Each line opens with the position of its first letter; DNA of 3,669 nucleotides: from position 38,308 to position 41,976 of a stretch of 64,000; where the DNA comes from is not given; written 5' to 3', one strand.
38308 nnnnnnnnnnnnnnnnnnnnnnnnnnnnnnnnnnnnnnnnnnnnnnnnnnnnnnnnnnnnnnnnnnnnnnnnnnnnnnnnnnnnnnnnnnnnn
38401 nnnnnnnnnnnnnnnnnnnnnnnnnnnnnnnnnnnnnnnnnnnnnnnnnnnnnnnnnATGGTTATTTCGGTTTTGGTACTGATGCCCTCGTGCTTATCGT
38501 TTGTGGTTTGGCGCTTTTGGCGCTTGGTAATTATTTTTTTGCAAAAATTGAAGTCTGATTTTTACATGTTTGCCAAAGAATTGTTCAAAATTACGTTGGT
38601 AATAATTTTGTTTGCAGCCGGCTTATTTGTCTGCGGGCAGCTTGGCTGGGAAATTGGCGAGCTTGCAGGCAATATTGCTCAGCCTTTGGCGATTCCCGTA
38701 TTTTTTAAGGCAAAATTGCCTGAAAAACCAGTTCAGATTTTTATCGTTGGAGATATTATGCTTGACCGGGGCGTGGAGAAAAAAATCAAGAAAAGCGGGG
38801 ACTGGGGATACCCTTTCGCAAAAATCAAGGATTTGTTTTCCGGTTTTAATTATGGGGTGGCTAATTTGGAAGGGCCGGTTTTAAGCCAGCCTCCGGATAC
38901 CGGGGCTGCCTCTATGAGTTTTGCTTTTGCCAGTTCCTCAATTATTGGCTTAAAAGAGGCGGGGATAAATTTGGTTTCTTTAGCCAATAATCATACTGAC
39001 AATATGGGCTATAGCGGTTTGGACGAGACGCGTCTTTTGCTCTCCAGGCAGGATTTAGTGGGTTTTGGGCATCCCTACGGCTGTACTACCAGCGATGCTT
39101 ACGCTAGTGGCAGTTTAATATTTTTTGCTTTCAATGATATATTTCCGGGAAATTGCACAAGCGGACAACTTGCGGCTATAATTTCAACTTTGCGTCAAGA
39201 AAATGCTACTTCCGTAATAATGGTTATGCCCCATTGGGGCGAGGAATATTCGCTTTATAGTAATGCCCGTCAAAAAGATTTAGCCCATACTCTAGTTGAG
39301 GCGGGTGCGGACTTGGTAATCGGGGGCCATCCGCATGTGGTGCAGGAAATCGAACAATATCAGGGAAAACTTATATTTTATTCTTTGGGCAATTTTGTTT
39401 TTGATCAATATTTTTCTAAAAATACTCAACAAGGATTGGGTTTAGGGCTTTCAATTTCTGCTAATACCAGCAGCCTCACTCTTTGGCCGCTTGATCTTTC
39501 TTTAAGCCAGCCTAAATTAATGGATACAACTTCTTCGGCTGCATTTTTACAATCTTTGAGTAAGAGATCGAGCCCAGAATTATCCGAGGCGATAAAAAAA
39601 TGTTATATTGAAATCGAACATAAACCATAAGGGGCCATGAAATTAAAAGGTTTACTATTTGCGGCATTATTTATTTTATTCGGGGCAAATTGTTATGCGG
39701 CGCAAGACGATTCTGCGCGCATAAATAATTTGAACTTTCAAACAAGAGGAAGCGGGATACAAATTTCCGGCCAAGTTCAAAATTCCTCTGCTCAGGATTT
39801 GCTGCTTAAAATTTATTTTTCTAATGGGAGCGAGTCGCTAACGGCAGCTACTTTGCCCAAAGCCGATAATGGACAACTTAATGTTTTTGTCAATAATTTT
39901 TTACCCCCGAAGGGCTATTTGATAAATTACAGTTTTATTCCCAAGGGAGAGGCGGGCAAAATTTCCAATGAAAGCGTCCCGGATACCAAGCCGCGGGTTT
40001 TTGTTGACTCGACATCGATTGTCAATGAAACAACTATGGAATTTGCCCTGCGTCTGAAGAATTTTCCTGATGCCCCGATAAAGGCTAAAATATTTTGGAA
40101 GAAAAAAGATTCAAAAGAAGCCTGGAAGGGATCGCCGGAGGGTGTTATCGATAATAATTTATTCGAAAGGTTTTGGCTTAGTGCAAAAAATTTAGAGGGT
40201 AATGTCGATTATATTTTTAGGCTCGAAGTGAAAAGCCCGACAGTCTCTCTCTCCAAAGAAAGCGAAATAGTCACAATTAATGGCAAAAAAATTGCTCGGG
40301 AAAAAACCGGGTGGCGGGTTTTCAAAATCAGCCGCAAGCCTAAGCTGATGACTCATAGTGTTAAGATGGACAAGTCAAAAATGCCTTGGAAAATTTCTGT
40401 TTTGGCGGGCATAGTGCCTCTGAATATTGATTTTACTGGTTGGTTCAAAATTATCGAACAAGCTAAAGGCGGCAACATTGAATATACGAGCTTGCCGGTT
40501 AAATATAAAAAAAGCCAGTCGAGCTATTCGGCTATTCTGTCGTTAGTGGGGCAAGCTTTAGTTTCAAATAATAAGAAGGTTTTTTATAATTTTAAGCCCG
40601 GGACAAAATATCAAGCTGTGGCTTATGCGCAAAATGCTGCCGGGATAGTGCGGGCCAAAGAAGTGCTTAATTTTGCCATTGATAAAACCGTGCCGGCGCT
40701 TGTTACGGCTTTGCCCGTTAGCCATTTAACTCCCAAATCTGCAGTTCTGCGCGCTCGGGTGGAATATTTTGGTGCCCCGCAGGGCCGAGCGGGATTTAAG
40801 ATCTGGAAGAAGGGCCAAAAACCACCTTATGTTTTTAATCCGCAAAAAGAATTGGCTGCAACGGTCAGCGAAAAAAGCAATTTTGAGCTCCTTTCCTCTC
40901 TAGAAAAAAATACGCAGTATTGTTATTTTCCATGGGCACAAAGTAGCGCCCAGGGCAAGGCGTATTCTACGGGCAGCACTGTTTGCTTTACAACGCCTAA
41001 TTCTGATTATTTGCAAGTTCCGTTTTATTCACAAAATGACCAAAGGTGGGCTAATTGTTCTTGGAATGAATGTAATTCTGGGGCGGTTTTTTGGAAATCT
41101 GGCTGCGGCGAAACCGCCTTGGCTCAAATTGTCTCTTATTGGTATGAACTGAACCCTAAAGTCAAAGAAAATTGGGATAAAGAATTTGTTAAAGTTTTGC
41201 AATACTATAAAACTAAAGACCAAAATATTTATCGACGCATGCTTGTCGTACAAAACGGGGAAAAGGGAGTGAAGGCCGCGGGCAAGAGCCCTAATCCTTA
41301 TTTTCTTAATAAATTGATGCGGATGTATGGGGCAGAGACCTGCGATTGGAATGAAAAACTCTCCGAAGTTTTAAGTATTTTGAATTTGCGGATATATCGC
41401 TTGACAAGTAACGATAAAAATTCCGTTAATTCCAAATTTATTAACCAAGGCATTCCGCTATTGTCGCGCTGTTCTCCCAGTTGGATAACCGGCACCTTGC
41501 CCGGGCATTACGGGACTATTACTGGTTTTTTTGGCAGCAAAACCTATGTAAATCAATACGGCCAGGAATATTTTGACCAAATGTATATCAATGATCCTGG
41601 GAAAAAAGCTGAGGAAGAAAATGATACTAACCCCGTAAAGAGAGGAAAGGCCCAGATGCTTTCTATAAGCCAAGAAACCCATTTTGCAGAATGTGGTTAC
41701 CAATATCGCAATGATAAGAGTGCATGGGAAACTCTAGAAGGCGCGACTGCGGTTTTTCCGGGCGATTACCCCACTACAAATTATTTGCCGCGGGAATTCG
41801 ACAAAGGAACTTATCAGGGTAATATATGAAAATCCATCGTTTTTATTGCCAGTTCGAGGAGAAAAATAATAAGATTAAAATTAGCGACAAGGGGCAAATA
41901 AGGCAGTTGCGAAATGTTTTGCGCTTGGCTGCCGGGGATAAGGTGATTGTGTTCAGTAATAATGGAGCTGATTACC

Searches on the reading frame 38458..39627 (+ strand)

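Call 34: search_protein_families(library=pfam, proteins=[window:38458-39627:+], max_evalue=0.01)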
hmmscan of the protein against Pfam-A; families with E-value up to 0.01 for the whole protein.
window:38458-39627:+ (390 aa): 1 family
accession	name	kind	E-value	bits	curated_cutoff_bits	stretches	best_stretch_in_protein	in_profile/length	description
PF09587.15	PGA_cap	-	2.2e-51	175.2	27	1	94-317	2-255/255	Bacterial capsule synthesis protein PGA_cap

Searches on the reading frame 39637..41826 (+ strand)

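Call 7: search_protein_families(library=ncbifam, proteins=[window:39637-41826:+], max_evalue=1)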
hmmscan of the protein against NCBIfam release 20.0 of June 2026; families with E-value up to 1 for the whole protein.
window:39637-41826:+ (730 aa): 0 families

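Call 34: search_protein_families(library=pfam, proteins=[window:39637-41826:+], max_evalue=0.01)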
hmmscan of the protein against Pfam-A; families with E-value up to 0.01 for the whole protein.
window:39637-41826:+ (730 aa): 1 family
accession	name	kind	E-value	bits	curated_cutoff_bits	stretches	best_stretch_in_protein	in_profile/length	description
PF13529.12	Peptidase_C39_2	-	0.00013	23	24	1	459-654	1-142/143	Peptidase_C39 like family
